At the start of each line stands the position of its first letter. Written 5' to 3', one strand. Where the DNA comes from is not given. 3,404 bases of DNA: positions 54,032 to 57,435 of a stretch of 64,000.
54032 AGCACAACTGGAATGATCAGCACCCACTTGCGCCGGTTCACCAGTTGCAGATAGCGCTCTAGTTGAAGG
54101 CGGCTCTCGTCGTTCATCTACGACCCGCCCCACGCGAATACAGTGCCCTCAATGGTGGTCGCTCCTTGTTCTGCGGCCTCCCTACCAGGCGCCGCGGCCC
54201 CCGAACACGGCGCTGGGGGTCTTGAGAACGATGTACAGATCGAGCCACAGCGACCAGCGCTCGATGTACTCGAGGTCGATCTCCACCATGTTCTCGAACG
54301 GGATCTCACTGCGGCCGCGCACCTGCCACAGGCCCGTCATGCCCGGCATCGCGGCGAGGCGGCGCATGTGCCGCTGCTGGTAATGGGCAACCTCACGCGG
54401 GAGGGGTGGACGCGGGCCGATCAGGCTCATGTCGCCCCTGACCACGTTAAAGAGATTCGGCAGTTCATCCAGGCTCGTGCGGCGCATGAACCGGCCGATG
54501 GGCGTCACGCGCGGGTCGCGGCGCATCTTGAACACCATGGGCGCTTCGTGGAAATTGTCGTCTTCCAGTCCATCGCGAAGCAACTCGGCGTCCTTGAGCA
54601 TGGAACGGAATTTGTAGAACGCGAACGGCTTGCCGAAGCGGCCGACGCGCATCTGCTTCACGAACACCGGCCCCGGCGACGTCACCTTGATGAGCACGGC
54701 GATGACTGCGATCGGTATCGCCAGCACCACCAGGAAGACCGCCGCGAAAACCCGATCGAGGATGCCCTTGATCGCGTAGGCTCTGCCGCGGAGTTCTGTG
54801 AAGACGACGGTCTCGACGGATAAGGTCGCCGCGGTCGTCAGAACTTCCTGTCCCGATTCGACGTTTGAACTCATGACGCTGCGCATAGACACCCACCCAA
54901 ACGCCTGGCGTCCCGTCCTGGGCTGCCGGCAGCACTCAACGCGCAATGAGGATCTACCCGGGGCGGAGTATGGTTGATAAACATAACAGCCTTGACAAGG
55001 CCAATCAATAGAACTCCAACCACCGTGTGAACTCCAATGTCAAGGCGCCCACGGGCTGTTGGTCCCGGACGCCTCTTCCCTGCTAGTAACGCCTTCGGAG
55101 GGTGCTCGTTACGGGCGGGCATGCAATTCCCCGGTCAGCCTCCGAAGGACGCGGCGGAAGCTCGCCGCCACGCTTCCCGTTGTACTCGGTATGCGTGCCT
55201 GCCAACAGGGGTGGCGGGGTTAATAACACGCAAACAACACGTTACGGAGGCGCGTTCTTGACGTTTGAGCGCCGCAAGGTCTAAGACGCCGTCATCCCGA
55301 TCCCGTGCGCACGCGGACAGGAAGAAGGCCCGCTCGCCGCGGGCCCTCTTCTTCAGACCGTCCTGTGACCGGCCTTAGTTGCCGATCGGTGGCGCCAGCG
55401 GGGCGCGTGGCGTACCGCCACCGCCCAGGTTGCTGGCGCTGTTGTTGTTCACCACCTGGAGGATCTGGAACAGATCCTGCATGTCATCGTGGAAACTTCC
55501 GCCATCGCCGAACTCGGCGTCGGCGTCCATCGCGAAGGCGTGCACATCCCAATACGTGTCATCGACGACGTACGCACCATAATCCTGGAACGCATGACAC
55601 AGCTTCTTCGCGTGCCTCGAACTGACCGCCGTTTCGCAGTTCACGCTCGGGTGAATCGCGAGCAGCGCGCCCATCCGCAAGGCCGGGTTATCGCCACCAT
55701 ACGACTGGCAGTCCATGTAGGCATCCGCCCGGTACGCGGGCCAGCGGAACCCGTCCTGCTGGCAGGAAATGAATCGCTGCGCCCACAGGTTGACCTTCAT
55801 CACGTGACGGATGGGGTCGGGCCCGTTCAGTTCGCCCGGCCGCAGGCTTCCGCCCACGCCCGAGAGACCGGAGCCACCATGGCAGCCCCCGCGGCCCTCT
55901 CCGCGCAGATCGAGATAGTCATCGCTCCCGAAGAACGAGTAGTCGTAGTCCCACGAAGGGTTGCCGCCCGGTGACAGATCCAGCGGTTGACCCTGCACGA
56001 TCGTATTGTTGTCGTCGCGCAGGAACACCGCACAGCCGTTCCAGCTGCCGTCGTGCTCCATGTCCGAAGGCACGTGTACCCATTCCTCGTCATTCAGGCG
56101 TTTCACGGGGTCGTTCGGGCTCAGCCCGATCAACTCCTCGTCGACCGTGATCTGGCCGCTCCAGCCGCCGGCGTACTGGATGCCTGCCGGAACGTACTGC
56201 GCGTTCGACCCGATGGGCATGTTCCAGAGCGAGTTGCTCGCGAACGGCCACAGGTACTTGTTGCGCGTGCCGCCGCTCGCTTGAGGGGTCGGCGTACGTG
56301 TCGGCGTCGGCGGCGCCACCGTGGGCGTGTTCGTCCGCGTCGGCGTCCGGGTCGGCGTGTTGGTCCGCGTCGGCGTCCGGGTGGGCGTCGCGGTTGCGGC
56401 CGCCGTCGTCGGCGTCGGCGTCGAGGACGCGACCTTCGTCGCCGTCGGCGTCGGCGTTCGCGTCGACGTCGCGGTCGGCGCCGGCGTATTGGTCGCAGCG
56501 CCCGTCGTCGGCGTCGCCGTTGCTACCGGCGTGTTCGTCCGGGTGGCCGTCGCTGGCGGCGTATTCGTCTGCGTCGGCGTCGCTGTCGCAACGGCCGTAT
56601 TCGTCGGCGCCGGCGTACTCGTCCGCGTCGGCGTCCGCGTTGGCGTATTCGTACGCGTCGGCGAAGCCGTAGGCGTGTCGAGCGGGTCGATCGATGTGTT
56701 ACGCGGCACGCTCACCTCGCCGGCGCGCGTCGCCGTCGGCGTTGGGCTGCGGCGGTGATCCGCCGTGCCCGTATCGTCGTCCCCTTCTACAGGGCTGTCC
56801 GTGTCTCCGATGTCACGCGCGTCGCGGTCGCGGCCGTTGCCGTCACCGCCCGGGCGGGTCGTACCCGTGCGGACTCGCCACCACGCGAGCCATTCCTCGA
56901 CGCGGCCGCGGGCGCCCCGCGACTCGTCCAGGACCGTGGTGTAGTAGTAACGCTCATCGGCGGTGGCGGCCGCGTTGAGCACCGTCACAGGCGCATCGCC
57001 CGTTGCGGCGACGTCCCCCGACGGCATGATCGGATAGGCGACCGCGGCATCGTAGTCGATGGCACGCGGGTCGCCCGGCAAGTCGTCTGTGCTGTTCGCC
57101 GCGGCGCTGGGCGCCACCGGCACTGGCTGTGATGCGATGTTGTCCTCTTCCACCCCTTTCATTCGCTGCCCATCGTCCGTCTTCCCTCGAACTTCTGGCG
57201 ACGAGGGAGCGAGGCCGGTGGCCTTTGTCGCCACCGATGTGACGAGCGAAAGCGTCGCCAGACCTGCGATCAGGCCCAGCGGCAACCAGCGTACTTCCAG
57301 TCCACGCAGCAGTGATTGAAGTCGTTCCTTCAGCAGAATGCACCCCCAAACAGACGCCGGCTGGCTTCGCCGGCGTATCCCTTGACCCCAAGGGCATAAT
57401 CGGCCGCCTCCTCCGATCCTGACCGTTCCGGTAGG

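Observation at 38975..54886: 16-kb, 13-gene Wzx/Wzy-type polysaccharide operon with a small monotopic PGT, DegT aminotransferase and CelD-like N-acyltransferases: predicted N-acylated amino-deoxy-sugar glycan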

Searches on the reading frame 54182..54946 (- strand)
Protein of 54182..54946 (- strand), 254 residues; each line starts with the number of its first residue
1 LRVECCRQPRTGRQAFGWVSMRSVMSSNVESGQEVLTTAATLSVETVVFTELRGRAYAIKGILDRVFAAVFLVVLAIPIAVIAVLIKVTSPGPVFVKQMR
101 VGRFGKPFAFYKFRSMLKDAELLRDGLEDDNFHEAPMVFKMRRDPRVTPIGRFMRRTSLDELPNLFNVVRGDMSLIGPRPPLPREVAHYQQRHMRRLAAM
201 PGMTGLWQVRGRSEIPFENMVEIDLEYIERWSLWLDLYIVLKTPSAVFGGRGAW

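Call 4: search_protein_families(library=pfam, proteins=[window:54182-54946:-], max_evalue=0.01)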
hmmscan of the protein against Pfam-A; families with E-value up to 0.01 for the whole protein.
window:54182-54946:- (254 aa): 1 family
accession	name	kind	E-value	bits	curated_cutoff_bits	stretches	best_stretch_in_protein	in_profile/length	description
PF02397.22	Bac_transf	-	8.9e-64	214.7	27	1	60-248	1-178/179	Bacterial sugar transferase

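Call 6: search_protein_families(library=ncbifam, proteins=[window:54182-54946:-], max_evalue=0.001)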
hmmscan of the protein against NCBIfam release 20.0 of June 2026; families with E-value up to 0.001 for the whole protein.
window:54182-54946:- (254 aa): 10 families
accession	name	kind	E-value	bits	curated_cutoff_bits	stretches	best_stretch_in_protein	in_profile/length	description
TIGR03025.1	EPS_sugtrans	subfamily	6.9e-85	285.9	295.55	1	36-253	234-444/445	exopolysaccharide biosynthesis polyprenyl glycosylphosphotransferase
TIGR03023.1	WcaJ_sugtrans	equivalog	4.7e-72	243.7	410.75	1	36-253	239-452/453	undecaprenyl-phosphate glucose phosphotransferase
TIGR03022.1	WbaP_sugtrans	subfamily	5.4e-71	240.2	403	1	28-253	230-455/456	undecaprenyl-phosphate galactose phosphotransferase WbaP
NF041877.1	EPS_EpsZ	equivalog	3.5e-67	227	800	1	51-253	257-458/459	exopolysaccharide biosynthesis polyisoprenyl-phosphate hexose-1-phosphate transferase EpsZ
NF052601.1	undeca_RfbP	equivalog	8.5e-59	198.8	330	1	43-245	30-233/244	undecaprenyl-phosphate galactose phosphotransferase family protein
NF011751.0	PRK15204.1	equivalog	1.2e-47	162.6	907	1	60-253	280-475/476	undecaprenyl-phosphate galactose phosphotransferase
TIGR03013.1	EpsB_2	subfamily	7.7e-43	147.2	393.35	1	60-253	255-442/443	TIGR03013 family XrtA/PEP-CTERM system glycosyltransferase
NF007518.0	PRK10124.1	equivalog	3.5e-41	141.4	684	1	42-243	256-453/464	undecaprenyl-phosphate glucose phosphotransferase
NF050817.1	PolSacchBiosHfsE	equivalog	1e-36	126.7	750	1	36-252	248-464/467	polysaccharide biosynthesis protein HfsE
NF045514.1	glycotran_HepC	equivalog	9.2e-25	87.2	140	1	59-180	116-211/220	heterocyst development glycosyltransferase HepC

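Call 9: search_solved_structures(query=window:54182-54946:-, max_evalue=0.001, show_alignments=3)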
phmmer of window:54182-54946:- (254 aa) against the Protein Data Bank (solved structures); distinct sequences matched with E-value up to 0.001: 7.
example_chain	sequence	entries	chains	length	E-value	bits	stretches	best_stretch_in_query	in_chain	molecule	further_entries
8t53_A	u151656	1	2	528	3.7e-46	160.7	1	61-253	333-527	Undecaprenyl-phosphate galactose phosphotransferase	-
30us_A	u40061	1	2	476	2e-44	155.1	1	56-253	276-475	UDP-Gal::undecaprenolphosphate Gal-1-P transferase WbaP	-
9s7s_A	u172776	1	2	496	2.2e-44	154.9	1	56-253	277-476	UDP-Gal::undecaprenolphosphate Gal-1-P transferase WbaP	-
30wc_A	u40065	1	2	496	2.2e-44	154.9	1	56-253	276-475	Undecaprenyl-phosphate galactose phosphotransferase WbaP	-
9s8l_A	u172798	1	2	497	2.2e-44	154.9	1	56-253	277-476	UDP-Gal::undecaprenolphosphate Gal-1-P transferase WbaP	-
8e37_B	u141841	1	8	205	3.2e-26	95.5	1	59-248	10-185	N,N'-diacetylbacilliosaminyl-1-phosphate transferase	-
8g1n_A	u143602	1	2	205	5.9e-26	94.6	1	59-248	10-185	N,N'-diacetylbacilliosaminyl-1-phosphate transferase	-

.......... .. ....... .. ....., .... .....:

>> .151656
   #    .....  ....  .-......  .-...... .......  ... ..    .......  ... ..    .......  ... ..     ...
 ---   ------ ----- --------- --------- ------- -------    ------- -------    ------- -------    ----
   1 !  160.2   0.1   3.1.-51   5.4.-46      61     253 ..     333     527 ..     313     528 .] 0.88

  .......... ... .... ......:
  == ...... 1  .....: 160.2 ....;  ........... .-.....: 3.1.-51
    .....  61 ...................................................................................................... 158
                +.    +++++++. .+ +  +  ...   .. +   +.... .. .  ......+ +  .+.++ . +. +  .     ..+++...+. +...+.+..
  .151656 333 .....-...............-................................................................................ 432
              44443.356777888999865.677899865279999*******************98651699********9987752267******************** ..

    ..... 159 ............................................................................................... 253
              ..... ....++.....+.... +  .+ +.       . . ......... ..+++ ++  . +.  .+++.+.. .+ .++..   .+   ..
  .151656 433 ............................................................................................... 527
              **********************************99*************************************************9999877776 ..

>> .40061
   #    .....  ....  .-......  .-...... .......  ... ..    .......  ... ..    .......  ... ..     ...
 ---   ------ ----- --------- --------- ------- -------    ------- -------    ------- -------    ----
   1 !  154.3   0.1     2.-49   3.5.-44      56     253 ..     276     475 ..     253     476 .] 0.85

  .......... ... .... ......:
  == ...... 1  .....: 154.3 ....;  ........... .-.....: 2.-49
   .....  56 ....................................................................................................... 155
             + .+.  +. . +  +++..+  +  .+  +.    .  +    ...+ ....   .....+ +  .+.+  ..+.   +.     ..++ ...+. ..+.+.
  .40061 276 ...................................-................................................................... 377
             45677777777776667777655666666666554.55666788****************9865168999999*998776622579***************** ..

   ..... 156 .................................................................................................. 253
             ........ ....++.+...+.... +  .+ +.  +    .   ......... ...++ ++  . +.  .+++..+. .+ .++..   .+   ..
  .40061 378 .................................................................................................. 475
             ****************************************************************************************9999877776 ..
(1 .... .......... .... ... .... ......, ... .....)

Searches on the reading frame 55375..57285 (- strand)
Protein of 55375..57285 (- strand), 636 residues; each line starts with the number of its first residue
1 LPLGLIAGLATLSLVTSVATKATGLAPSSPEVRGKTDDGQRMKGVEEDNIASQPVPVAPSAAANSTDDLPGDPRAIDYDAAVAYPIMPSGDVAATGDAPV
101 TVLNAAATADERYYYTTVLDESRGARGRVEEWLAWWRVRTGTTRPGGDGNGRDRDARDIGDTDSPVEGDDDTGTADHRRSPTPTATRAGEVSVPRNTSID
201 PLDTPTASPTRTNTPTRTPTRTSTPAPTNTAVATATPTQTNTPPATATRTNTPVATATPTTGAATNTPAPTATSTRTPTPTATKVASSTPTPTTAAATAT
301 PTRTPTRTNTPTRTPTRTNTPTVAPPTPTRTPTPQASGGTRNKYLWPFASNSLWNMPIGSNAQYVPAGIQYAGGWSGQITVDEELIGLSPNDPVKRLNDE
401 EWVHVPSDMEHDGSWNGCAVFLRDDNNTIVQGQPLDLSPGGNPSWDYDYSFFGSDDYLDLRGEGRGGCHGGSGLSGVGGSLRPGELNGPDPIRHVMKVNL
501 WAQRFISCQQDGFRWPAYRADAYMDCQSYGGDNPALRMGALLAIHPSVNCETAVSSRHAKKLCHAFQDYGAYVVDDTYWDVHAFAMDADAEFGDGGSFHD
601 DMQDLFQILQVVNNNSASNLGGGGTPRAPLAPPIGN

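Call 4: search_protein_families(library=pfam, proteins=[window:55375-57285:-], max_evalue=0.01)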
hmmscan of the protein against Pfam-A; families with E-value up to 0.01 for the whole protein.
window:55375-57285:- (636 aa): 0 families

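Call 6: search_protein_families(library=ncbifam, proteins=[window:55375-57285:-], max_evalue=0.001)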
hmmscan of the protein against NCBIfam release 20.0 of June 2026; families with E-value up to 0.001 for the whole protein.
window:55375-57285:- (636 aa): 0 families

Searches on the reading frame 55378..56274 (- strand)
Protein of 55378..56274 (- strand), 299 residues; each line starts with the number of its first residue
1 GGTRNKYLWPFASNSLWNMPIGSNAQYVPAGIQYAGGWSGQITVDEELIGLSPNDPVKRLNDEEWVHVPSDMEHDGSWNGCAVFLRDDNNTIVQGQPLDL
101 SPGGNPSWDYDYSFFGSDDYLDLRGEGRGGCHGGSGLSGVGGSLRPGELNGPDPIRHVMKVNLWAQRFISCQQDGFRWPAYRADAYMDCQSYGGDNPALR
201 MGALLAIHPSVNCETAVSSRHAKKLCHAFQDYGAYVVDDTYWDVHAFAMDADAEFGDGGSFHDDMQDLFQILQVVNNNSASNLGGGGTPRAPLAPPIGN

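Call 63: find_homologous_proteins(query=window:55378-56274:-, max_evalue=0.001)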
Query seq(299 aa) (299 aa): 988 proteins with E <= 0.001 among 1923 candidates; the best 120 are listed.
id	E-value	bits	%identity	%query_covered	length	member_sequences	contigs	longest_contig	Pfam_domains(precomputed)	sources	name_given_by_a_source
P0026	1.6e-172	591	60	100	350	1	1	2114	-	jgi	jgi:hypothetical protein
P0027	7.0e-172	589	86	94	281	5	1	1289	-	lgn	-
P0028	3.3e-157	541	80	94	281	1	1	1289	-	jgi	jgi:hypothetical protein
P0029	5.1e-150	517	78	94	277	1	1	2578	-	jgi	jgi:hypothetical protein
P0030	5.7e-148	511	78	94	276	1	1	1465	-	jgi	jgi:hypothetical protein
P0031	4.7e-147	508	78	94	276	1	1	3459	-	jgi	jgi:hypothetical protein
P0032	1.4e-145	503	72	100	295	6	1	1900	-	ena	-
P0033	8.6e-144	497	75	94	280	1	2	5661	-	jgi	jgi:hypothetical protein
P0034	3.4e-138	479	73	94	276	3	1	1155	-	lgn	-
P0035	2.6e-135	469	70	94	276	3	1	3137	-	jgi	jgi:hypothetical protein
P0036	3.8e-134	465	69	94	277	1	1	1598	-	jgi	jgi:hypothetical protein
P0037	1.5e-122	427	61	96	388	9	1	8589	-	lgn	-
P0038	7.0e-112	392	64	94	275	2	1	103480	-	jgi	jgi:hypothetical protein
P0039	1.2e-109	385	59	94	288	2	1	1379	-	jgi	jgi:hypothetical protein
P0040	2.9e-106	374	59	98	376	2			-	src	-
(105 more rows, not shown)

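Call 72: predict_structure(alignment_id=A3)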
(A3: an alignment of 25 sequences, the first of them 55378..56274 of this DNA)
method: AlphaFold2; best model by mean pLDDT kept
length: 299 residues; sequences in the alignment: 25
mean_pLDDT: 93.2   pTM: 0.92
mean pLDDT of the five models: 93.2, 92.5, 91.9, 90.2, 90.0
residues with pLDDT >= 90: 257; 70-90: 36; 50-70: 4; < 50: 2
segments of 3 or more residues with pLDDT < 50: none
pLDDT, mean of each block of 10 residues (from residue 1): 85 94 98 94 95 97 95 89 96 95 93 67 92 93 94 94 95 96 91 95 98 97 97 97 94 89 97 98 95 89
secondary structure, 60 per line:
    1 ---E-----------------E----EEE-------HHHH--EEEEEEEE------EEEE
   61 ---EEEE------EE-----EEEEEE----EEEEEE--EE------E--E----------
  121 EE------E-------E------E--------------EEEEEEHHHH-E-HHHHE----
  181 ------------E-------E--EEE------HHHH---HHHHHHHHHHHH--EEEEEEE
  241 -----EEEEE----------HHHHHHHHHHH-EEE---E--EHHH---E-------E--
elements in order: E27-29 H37-40 E43-50 E57-60 E64-67 E81-86 E91-96 E159-164 H165-168 H172-175 E204-206 H213-216 H220-231 E234-240 E246-250 H261-271 E273-275
